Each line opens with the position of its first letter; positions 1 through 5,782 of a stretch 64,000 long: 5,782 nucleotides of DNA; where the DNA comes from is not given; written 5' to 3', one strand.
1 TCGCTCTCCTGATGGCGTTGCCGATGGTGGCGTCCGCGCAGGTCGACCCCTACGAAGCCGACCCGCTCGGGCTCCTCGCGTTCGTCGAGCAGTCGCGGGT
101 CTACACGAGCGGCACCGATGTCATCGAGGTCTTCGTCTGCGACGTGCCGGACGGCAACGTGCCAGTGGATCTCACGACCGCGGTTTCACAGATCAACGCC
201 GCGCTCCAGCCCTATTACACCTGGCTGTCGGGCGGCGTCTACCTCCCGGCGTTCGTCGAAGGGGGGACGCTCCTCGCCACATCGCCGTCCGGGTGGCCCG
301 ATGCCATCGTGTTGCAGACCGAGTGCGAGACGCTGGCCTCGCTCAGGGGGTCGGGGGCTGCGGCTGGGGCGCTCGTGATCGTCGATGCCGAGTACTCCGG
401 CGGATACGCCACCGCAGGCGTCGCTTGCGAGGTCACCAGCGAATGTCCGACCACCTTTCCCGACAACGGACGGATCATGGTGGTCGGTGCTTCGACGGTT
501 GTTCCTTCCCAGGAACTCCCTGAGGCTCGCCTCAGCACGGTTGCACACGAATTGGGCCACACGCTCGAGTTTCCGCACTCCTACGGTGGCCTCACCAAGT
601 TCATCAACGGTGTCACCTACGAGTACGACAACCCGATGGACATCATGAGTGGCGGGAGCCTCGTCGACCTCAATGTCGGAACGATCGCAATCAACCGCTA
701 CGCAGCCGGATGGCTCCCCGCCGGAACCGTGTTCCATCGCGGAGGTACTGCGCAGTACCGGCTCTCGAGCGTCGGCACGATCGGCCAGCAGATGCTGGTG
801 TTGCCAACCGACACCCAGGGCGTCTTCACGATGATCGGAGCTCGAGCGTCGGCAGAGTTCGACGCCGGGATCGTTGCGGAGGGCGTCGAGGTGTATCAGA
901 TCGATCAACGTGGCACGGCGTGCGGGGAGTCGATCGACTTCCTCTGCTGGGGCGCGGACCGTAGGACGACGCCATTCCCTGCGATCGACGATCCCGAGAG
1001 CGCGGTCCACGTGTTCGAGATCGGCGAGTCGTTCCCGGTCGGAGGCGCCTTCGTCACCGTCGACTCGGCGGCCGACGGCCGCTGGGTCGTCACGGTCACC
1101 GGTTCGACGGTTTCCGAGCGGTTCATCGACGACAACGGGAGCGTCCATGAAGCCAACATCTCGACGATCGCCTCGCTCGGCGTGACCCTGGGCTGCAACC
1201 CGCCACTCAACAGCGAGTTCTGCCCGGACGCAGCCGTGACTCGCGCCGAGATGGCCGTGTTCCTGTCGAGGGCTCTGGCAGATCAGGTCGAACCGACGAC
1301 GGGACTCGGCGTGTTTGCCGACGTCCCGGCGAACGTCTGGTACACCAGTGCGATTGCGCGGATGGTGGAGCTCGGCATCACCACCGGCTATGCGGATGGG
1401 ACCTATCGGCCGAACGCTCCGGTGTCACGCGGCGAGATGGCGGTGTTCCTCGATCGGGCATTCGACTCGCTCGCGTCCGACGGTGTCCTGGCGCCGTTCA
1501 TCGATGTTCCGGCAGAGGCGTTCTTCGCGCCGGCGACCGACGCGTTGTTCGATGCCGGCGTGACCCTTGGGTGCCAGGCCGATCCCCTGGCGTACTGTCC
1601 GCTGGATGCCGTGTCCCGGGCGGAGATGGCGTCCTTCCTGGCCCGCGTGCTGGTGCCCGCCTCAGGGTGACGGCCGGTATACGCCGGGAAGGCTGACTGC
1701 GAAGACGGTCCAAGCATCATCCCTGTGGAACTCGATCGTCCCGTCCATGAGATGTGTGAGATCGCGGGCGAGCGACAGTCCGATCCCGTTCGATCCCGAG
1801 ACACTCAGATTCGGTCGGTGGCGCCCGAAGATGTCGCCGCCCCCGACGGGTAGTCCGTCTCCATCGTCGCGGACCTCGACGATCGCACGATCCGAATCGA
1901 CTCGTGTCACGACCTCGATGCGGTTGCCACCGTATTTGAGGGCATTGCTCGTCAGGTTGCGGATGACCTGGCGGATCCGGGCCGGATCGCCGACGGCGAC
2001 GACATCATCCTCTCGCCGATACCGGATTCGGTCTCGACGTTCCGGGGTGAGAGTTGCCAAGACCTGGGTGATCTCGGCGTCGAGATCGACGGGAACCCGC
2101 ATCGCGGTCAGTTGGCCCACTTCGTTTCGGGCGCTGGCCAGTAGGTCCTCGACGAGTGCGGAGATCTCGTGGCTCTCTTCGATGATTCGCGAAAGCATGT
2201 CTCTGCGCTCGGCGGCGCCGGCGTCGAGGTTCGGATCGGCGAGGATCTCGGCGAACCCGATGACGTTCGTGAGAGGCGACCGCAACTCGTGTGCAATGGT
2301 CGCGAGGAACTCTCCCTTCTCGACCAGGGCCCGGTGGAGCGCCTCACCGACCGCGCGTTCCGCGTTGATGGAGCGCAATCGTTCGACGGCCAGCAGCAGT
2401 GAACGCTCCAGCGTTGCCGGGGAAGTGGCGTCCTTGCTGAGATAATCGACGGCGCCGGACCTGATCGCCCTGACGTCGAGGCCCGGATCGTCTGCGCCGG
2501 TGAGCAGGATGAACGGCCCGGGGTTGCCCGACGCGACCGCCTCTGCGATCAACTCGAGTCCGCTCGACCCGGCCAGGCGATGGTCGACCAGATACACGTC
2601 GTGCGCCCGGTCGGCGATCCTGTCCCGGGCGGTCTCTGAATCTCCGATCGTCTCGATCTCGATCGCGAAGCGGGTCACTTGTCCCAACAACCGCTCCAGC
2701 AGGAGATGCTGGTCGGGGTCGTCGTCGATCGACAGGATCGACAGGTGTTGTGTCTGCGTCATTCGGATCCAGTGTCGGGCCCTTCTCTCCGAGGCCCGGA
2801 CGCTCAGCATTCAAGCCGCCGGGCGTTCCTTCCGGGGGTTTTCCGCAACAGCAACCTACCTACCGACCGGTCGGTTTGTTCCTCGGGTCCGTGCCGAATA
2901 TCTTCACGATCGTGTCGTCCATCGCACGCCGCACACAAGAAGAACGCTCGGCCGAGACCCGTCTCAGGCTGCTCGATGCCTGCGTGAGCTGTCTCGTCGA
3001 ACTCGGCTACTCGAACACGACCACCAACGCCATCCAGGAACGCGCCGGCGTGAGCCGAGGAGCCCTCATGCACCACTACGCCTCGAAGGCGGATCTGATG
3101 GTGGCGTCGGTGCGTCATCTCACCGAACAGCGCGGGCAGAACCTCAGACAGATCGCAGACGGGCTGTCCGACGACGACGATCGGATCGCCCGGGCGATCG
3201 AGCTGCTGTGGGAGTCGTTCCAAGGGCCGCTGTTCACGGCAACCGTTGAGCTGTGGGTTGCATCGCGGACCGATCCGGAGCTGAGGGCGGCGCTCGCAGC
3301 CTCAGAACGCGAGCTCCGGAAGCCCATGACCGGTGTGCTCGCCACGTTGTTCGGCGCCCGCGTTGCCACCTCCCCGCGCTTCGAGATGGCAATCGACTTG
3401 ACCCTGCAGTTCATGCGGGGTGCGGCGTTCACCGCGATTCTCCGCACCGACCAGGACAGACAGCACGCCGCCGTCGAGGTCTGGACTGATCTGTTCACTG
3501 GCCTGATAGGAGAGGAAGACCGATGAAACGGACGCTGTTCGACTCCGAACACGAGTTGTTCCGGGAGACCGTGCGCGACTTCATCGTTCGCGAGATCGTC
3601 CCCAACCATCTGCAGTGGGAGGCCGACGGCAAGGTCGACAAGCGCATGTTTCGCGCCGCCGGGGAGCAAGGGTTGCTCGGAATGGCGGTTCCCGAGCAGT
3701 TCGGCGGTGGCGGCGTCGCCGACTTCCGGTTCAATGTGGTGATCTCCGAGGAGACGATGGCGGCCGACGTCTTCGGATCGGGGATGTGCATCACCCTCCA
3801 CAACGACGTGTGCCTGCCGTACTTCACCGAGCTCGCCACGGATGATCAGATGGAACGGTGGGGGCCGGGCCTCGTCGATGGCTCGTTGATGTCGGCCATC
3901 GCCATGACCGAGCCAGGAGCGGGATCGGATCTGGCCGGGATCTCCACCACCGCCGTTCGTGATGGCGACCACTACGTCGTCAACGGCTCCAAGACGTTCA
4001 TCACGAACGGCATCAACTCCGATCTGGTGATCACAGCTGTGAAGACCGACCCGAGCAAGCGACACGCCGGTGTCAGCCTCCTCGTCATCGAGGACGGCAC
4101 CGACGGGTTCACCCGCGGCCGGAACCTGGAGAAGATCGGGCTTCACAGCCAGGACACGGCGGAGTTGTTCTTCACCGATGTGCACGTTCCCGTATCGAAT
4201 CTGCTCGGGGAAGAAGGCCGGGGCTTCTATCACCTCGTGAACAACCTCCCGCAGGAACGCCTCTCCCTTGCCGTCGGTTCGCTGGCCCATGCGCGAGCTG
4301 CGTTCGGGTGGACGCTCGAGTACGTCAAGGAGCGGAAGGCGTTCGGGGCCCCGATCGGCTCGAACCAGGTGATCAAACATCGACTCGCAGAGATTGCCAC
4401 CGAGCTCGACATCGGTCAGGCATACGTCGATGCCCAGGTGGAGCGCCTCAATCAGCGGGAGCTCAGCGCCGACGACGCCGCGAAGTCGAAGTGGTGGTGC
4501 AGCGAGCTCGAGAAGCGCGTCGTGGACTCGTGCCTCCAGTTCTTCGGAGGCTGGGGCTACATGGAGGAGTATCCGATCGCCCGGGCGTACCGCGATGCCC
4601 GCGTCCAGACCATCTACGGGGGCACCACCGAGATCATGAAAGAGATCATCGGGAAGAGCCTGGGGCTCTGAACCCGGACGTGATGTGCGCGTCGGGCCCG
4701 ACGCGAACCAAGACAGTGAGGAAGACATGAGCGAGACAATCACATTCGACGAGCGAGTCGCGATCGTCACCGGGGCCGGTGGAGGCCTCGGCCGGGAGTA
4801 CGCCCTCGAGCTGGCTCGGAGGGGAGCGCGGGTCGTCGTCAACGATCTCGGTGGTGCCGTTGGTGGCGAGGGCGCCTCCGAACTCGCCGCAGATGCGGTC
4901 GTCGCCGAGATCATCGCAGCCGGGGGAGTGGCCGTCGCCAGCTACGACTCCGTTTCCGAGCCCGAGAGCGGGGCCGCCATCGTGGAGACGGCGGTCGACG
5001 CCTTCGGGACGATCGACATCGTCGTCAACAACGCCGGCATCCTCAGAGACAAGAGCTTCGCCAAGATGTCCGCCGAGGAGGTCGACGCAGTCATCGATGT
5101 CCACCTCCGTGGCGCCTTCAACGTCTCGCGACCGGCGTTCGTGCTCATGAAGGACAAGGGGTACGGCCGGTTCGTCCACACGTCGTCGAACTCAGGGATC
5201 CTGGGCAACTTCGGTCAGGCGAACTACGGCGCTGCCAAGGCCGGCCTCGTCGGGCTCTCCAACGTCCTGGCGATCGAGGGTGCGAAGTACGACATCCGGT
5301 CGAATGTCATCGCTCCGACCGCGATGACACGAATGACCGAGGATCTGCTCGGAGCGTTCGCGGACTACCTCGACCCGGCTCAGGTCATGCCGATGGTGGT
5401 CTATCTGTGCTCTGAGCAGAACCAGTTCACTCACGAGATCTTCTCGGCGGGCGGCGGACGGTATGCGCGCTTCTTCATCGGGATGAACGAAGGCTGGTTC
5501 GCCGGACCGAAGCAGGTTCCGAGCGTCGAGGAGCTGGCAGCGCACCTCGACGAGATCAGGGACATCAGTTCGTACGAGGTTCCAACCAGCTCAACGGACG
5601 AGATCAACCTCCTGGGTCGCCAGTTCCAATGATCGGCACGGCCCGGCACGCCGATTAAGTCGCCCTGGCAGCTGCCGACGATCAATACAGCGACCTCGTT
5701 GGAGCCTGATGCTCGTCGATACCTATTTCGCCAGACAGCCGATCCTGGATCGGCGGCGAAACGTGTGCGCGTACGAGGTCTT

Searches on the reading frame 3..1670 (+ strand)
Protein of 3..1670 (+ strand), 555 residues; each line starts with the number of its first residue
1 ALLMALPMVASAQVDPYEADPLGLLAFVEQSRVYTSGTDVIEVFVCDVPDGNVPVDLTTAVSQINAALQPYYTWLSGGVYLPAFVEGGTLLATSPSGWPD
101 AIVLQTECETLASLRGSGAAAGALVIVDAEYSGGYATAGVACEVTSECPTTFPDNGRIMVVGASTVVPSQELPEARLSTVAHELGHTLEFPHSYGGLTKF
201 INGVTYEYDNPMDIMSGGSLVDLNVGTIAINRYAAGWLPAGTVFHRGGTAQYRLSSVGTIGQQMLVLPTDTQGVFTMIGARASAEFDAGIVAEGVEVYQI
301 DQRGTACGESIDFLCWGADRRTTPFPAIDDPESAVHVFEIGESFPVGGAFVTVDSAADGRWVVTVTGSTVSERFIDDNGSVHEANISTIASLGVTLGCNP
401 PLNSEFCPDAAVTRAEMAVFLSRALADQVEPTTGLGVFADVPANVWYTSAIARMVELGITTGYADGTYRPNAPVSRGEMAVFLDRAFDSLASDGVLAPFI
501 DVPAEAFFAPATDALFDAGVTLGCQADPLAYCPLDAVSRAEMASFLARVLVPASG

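Call 24: search_protein_families(library=pfam, proteins=[window:3-1670:+], max_evalue=0.001)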
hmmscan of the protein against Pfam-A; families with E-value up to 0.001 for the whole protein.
window:3-1670:+ (555 aa): 1 family
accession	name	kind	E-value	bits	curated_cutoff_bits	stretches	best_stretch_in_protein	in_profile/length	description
PF00395.25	SLH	-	5.8e-17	61.8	20.8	1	438-480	2-44/44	S-layer homology domain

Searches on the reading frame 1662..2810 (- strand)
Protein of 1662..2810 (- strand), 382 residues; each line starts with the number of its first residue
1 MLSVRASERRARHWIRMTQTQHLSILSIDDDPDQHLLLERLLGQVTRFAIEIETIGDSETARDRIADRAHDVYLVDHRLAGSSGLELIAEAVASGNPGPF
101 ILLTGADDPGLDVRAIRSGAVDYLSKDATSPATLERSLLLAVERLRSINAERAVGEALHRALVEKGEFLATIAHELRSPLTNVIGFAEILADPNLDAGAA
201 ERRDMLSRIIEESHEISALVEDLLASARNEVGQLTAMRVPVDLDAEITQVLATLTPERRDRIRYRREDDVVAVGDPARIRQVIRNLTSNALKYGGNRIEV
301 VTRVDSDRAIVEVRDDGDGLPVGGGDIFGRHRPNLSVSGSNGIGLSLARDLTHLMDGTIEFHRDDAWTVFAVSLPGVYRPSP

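Call 24: search_protein_families(library=pfam, proteins=[window:1662-2810:-], max_evalue=0.001)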
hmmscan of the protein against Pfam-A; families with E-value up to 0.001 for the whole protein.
window:1662-2810:- (382 aa): 3 families
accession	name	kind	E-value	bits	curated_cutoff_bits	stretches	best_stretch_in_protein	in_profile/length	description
PF00512.31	HisKA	-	5.1e-17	62.1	26.9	1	165-230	2-64/66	His Kinase A (phospho-acceptor) domain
PF02518.31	HATPase_c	-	2e-16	60.8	26.4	1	274-375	1-108/111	Histidine kinase-, DNA gyrase B-, and HSP90-like ATPase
PF00072.30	Response_reg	-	1.1e-13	51.8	30.2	1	25-130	1-103/111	Response regulator receiver domain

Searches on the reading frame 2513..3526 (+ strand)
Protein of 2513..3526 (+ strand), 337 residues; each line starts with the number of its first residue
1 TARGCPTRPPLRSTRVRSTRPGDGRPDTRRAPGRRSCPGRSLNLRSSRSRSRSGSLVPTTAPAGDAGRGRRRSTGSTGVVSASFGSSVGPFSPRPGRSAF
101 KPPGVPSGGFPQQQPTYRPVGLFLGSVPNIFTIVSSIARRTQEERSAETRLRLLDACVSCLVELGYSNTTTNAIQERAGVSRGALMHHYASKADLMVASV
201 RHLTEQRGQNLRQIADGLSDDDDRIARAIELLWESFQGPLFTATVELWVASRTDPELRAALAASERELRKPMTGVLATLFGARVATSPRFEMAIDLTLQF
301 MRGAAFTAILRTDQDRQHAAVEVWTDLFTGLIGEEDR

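Call 24: search_protein_families(library=pfam, proteins=[window:2513-3526:+], max_evalue=0.001)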
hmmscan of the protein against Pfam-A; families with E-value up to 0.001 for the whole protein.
window:2513-3526:+ (337 aa): 2 families
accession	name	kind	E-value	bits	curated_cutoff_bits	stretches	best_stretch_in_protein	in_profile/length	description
PF00440.29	TetR_N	-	1.2e-11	44.6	24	1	153-198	1-46/47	Bacterial regulatory proteins, tetR family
PF17940.6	TetR_C_31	-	0.00014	22.4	27.4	1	229-320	11-97/107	Tetracyclin repressor-like, C-terminal domain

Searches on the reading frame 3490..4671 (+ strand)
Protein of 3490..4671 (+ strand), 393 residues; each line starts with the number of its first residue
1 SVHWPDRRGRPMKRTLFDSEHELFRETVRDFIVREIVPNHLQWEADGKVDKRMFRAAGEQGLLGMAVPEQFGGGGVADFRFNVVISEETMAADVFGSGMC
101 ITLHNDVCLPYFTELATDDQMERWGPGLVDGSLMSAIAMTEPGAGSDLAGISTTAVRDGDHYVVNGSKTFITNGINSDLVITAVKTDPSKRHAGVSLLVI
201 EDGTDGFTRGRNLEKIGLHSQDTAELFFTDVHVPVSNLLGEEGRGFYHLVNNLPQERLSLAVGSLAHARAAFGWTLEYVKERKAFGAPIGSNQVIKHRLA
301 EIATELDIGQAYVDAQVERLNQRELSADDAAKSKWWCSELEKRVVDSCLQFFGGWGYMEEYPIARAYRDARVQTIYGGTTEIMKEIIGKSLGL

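Call 24: search_protein_families(library=pfam, proteins=[window:3490-4671:+], max_evalue=0.001)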
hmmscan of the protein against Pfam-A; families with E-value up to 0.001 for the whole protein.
window:3490-4671:+ (393 aa): 5 families
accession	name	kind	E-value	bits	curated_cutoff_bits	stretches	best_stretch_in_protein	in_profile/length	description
PF00441.29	Acyl-CoA_dh_1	-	1.2e-42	146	22.4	1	243-391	1-149/150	Acyl-CoA dehydrogenase, C-terminal domain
PF02770.24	Acyl-CoA_dh_M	-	3.3e-25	88.5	33.3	1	136-231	1-97/97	Acyl-CoA dehydrogenase, middle domain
PF02771.21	Acyl-CoA_dh_N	-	3.8e-25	88.9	22.9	1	19-131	2-112/113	Acyl-CoA dehydrogenase, N-terminal domain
PF08028.16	Acyl-CoA_dh_2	-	1.1e-14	55.3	22.7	1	265-378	8-131/134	Acyl-CoA dehydrogenase, C-terminal domain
PF22924.1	ACOX_C_alpha1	-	0.00014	22.1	27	1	329-389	106-166/169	Acyl-CoA oxidase, C-alpha1 domain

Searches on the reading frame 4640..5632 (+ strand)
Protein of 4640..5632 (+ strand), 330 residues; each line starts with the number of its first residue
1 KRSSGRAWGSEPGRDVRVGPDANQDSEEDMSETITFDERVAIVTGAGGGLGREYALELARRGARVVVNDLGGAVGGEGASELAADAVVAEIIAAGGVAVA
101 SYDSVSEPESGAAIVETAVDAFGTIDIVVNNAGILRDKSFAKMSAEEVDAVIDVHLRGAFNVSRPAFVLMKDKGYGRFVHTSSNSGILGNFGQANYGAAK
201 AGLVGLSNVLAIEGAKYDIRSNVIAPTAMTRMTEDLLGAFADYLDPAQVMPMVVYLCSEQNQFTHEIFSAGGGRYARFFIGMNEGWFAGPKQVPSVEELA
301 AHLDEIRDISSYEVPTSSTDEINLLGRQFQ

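Call 24: search_protein_families(library=pfam, proteins=[window:4640-5632:+], max_evalue=0.001)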
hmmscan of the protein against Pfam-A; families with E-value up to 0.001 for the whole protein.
window:4640-5632:+ (330 aa): 3 families
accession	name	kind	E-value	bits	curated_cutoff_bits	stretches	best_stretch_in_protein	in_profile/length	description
PF00106.31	adh_short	-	4.6e-40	137.6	26.6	1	39-233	1-187/195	short chain dehydrogenase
PF13561.12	adh_short_C2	-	4e-33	115.4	27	1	45-244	1-191/236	Enoyl-(Acyl carrier protein) reductase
PF08659.16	KR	-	6.4e-21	75.5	22.6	1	42-207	4-160/180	KR domain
